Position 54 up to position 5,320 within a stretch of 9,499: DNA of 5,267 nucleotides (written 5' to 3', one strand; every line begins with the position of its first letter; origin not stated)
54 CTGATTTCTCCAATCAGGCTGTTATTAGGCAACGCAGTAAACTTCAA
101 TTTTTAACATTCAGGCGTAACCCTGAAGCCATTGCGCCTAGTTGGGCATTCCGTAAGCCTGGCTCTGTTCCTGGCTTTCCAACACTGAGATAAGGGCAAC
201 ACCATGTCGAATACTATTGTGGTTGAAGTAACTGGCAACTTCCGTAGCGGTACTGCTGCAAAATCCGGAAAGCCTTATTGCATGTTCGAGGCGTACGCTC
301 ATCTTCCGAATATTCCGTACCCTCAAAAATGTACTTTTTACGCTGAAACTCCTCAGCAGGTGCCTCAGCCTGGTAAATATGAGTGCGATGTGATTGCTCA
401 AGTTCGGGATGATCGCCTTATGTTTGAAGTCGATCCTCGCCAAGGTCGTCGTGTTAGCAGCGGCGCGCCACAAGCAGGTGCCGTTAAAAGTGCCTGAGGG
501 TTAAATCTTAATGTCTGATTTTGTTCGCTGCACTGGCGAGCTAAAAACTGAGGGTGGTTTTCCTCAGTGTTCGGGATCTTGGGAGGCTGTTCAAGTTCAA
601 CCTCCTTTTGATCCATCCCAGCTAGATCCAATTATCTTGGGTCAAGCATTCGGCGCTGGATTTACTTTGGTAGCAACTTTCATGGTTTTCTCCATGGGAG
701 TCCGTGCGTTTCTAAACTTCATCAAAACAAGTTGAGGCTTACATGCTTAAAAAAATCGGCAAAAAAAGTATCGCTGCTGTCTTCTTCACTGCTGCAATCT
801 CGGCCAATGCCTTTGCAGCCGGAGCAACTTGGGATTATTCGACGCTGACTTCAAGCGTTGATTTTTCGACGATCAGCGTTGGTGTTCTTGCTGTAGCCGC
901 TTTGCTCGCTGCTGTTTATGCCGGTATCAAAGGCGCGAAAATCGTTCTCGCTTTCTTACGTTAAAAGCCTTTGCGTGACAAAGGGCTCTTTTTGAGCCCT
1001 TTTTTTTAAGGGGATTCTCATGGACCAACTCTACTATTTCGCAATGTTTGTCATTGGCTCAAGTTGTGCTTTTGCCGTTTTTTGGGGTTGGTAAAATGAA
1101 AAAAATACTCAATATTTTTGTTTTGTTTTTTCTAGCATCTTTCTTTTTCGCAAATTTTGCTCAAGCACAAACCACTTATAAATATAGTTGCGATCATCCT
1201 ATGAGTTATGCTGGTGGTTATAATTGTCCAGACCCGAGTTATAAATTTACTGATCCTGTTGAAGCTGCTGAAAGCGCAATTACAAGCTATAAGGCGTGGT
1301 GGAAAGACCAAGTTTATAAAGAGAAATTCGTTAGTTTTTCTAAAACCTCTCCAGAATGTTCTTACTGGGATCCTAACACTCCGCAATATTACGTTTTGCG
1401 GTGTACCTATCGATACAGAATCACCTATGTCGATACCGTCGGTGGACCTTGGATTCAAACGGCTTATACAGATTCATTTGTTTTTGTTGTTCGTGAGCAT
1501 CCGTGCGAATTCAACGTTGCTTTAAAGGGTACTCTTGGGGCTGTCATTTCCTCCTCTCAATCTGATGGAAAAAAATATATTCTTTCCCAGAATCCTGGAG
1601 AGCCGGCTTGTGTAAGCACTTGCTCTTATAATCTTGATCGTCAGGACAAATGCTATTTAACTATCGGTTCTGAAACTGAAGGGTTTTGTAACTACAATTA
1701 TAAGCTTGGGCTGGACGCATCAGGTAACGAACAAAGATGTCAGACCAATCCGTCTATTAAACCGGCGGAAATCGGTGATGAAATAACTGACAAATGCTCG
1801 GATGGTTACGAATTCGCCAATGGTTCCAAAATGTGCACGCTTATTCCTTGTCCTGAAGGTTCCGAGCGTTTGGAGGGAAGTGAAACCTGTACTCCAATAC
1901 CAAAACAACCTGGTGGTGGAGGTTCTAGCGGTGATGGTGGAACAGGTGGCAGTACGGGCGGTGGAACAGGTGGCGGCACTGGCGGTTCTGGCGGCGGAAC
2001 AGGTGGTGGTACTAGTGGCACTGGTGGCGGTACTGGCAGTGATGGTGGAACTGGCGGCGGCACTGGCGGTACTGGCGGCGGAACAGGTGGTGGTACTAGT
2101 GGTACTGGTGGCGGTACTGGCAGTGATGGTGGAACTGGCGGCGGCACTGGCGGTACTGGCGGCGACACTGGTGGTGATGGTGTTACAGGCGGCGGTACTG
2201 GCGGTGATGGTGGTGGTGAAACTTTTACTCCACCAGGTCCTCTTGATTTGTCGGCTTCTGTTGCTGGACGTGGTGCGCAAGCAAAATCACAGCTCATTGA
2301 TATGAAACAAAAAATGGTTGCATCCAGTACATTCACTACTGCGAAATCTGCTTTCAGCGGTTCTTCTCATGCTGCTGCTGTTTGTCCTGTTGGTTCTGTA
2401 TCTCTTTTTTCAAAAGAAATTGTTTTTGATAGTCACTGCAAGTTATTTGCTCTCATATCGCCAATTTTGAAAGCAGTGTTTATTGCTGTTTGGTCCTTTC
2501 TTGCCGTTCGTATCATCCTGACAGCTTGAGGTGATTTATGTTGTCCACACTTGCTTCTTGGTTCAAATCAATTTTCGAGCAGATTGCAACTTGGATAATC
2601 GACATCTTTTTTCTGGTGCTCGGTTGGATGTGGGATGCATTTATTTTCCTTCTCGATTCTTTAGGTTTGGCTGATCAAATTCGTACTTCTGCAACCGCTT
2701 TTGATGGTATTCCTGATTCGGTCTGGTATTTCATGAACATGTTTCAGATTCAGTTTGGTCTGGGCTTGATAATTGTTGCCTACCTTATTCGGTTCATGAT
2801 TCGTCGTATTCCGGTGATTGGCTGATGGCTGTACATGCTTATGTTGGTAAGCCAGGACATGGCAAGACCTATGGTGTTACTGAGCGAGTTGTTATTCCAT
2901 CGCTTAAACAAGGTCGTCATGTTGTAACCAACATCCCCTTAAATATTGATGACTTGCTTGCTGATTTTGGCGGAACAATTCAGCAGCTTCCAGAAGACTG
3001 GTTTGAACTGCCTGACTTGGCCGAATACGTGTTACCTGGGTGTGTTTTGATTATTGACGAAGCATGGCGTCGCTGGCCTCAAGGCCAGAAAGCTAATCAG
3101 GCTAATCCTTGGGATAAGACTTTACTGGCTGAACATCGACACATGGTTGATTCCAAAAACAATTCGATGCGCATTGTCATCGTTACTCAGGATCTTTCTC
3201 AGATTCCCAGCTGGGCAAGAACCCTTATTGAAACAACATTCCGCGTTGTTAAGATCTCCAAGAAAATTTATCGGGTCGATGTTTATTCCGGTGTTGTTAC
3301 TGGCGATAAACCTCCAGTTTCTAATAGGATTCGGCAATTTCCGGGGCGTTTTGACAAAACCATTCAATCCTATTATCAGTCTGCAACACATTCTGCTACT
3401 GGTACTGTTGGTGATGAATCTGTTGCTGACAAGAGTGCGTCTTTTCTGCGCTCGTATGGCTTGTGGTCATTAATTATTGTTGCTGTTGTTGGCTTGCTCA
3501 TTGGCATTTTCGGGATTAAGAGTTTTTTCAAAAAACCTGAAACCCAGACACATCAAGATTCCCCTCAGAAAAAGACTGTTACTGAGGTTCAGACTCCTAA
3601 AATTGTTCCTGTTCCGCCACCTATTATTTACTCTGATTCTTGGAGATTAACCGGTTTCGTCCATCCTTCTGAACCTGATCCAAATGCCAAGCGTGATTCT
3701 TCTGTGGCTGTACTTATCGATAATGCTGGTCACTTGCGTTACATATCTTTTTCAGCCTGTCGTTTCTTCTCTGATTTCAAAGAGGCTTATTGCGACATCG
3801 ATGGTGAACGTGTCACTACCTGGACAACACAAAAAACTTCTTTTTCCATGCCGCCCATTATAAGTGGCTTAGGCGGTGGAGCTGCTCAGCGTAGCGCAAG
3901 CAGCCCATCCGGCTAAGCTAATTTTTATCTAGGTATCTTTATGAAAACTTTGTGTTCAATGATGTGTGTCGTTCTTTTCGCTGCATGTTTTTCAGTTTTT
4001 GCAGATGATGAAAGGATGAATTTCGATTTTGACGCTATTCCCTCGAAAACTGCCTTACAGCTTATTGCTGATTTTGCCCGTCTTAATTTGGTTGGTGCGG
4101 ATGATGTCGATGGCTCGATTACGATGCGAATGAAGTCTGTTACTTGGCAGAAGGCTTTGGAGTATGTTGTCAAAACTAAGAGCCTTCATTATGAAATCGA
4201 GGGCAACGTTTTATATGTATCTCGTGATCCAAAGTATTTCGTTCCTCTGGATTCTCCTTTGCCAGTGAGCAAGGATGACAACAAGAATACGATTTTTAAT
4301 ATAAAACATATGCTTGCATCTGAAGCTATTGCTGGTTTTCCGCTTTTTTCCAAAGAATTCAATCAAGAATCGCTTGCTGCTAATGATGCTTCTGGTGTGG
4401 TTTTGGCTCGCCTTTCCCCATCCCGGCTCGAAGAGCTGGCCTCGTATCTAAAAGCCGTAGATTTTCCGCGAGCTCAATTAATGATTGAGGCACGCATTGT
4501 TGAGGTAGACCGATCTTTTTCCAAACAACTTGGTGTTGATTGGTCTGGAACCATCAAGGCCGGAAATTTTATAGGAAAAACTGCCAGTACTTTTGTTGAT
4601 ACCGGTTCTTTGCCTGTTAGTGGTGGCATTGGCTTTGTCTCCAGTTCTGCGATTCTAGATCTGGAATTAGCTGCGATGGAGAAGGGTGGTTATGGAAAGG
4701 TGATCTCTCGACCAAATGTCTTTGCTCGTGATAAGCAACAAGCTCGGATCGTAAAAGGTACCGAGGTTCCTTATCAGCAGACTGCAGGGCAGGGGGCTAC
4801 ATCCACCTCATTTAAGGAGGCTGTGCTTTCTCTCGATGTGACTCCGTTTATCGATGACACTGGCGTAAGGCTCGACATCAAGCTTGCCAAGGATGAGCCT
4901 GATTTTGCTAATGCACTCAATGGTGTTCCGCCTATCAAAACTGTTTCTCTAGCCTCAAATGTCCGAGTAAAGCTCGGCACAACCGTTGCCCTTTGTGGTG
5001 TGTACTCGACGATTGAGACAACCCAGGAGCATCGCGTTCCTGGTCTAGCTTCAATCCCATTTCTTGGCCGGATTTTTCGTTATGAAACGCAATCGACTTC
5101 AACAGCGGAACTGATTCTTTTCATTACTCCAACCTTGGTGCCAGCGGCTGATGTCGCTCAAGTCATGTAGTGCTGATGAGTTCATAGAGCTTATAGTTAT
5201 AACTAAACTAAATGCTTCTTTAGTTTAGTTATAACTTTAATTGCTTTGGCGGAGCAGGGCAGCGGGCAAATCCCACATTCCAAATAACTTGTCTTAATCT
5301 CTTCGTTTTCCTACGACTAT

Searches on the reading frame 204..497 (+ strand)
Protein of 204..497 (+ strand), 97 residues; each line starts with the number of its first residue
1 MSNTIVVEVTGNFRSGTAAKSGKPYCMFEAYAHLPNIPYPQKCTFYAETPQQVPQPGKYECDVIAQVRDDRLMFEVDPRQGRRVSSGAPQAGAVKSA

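Call 5: search_protein_families(library=pfam, proteins=[window:204-497:+], max_evalue=0.01)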
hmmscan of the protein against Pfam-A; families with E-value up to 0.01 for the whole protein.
window:204-497:+ (97 aa): 1 family
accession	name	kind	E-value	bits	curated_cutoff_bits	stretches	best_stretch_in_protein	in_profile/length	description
PF17878.8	ssDBP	-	6.9e-23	80.8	27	1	7-84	5-81/81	Phage single-stranded DNA-binding protein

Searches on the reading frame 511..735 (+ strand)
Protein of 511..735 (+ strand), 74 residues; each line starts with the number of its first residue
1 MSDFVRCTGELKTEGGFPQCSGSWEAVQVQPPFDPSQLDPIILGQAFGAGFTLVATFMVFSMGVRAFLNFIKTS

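Call 61: search_protein_families(library=phrogs, proteins=[window:511-735:+], max_evalue=0.001)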
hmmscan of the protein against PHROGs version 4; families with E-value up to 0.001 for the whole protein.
window:511-735:+ (74 aa): 1 family
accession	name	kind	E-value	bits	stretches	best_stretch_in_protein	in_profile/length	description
phrog_4800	-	unknown function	2.6e-19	70.3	1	4-72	3-69/70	-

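Call 62: search_protein_families(library=pfam, proteins=[window:511-735:+], max_evalue=0.01)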
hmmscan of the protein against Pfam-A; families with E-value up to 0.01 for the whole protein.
window:511-735:+ (74 aa): 0 families

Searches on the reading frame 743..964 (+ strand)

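Call 61: search_protein_families(library=phrogs, proteins=[window:743-964:+], max_evalue=0.001)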
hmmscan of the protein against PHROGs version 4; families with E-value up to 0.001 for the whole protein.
window:743-964:+ (73 aa): 2 families
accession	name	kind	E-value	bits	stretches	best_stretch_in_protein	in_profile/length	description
phrog_2186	-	head and packaging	2.2e-18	67.1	1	1-73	3-78/80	virion structural protein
phrog_6548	-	head and packaging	0.00017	22.8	1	2-66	7-70/79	major coat protein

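Call 62: search_protein_families(library=pfam, proteins=[window:743-964:+], max_evalue=0.01)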
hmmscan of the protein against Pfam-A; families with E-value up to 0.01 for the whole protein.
window:743-964:+ (73 aa): 0 families

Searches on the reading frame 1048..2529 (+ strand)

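Call 5: search_protein_families(library=pfam, proteins=[window:1048-2529:+], max_evalue=0.01)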
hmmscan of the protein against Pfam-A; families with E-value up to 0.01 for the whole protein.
window:1048-2529:+ (493 aa): 0 families

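Call 61: search_protein_families(library=phrogs, proteins=[window:1048-2529:+], max_evalue=0.001)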
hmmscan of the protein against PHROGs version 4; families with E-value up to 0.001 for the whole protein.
window:1048-2529:+ (493 aa): 5 families
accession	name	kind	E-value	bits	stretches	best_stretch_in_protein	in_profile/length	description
phrog_11232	-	unknown function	5.7e-16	59.9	1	279-493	35-236/236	-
phrog_815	-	unknown function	2.5e-12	47.7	2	334-492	258-419/420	-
phrog_24790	-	unknown function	3.5e-10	40.6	1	157-354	111-308/439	-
phrog_3942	-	unknown function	3.5e-10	40.3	1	436-493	490-546/546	-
phrog_10432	-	unknown function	2.5e-07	31.4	1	327-492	182-356/356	-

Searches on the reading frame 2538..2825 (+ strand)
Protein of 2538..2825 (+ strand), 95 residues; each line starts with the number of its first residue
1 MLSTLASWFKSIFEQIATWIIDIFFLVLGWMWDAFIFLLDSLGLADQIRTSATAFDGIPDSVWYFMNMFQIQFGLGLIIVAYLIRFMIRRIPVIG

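Call 61: search_protein_families(library=phrogs, proteins=[window:2538-2825:+], max_evalue=0.001)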
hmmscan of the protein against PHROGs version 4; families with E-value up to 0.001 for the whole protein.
window:2538-2825:+ (95 aa): 2 families
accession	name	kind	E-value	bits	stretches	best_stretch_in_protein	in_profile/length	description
phrog_974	-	head and packaging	1e-19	72.3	1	2-95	9-106/107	minor head protein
phrog_306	-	head and packaging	2.2e-08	35.8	1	2-92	23-114/115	minor head protein Ace-like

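Call 62: search_protein_families(library=pfam, proteins=[window:2538-2825:+], max_evalue=0.01)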
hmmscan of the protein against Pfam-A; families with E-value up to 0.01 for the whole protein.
window:2538-2825:+ (95 aa): 1 family
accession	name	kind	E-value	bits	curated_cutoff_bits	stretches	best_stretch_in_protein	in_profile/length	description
PF10734.14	DUF2523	-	6.6e-05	23.8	22.1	1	16-88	8-78/80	Protein of unknown function (DUF2523)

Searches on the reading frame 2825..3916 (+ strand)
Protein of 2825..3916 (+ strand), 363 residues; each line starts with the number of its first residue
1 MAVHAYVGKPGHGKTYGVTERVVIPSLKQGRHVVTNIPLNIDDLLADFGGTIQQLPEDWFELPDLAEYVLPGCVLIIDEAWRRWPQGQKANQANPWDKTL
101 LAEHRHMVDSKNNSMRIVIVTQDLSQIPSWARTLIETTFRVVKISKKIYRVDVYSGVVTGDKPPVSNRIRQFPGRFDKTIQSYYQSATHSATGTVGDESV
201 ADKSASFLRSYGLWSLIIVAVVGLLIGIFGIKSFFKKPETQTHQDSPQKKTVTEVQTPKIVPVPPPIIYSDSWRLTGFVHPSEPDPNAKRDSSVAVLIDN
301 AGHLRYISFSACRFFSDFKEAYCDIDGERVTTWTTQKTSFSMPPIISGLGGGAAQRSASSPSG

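Call 5: search_protein_families(library=pfam, proteins=[window:2825-3916:+], max_evalue=0.01)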
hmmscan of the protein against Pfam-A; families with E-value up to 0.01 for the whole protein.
window:2825-3916:+ (363 aa): 1 family
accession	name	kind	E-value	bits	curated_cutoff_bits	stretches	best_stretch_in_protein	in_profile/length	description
PF05707.18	Zot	-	1.5e-16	60.9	20.3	1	6-189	5-195/197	Zonular occludens toxin (Zot)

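Call 10: find_encoding_contigs(protein=window:2825-3916:+, flank=10000, max_places=10)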
Protein window:2825-3916:+ (363 aa): 13 contigs read that carry it; 10 places shown.
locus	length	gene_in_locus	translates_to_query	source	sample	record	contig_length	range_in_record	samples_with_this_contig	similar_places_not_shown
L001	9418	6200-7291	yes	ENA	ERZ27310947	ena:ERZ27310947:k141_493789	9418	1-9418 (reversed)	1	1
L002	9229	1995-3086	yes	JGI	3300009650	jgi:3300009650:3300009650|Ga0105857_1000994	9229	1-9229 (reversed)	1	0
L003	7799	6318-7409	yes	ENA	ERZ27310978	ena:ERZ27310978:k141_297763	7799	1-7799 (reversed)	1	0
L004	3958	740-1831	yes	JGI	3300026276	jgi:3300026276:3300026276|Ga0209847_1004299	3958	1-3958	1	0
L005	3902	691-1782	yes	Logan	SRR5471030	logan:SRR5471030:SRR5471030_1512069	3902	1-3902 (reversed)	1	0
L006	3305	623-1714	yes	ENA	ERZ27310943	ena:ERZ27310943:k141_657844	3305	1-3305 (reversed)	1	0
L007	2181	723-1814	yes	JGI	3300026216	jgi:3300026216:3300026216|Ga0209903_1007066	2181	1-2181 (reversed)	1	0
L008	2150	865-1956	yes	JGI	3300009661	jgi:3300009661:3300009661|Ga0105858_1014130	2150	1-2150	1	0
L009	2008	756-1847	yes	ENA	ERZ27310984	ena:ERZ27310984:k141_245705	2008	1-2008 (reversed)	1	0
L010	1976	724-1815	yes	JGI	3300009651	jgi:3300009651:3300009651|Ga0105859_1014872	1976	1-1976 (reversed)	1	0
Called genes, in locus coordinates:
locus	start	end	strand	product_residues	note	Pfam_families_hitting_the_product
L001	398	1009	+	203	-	PF00702:Hydrolase, PF13419:HAD_2 (weak), PF13242:Hydrolase_like (weak)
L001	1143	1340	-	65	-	-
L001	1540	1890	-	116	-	PF13560:HTH_31 (weak), PF01381:HTH_3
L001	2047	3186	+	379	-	PF05144:Phage_CRI, PF05155:G2P_X_C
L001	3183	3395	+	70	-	-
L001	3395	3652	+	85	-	-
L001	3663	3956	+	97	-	PF17878:ssDBP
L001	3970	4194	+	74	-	-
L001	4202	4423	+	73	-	-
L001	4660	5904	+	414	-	-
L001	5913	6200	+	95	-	-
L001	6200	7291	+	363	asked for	PF05707:Zot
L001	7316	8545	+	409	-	PF07660:STN (weak), PF00263:Secretin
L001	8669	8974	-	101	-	-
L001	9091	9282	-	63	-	-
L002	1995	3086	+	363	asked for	PF05707:Zot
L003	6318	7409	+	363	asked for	PF05707:Zot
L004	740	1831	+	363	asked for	PF05707:Zot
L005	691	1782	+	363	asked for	PF05707:Zot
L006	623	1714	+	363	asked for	PF05707:Zot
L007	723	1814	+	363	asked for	PF05707:Zot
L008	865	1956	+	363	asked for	PF05707:Zot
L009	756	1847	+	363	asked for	PF05707:Zot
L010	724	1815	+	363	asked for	PF05707:Zot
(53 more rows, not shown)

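Call 61: search_protein_families(library=phrogs, proteins=[L001:3395-3652:+], max_evalue=0.001)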
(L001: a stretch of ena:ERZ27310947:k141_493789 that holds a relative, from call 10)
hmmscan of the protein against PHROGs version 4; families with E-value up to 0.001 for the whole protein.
L001:3395-3652:+ (85 aa): 1 family
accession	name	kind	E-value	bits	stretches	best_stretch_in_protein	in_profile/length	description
phrog_6290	-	unknown function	1.8e-33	115.5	1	1-85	1-85/85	-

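Call 62: search_protein_families(library=pfam, proteins=[L001:3395-3652:+], max_evalue=0.01)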
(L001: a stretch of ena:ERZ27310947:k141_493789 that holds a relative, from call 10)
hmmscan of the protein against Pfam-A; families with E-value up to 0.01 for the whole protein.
L001:3395-3652:+ (85 aa): 0 families

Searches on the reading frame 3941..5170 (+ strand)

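Call 5: search_protein_families(library=pfam, proteins=[window:3941-5170:+], max_evalue=0.01)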
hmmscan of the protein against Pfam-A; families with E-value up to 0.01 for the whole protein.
window:3941-5170:+ (409 aa): 2 families
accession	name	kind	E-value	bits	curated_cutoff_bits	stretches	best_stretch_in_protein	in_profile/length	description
PF00263.26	Secretin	-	1e-38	133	27.5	1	245-400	1-168/169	Bacterial type II and III secretion system protein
PF07660.19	STN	-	1.4e-07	31.6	28.4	1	51-95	5-51/52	Secretin and TonB N terminus short domain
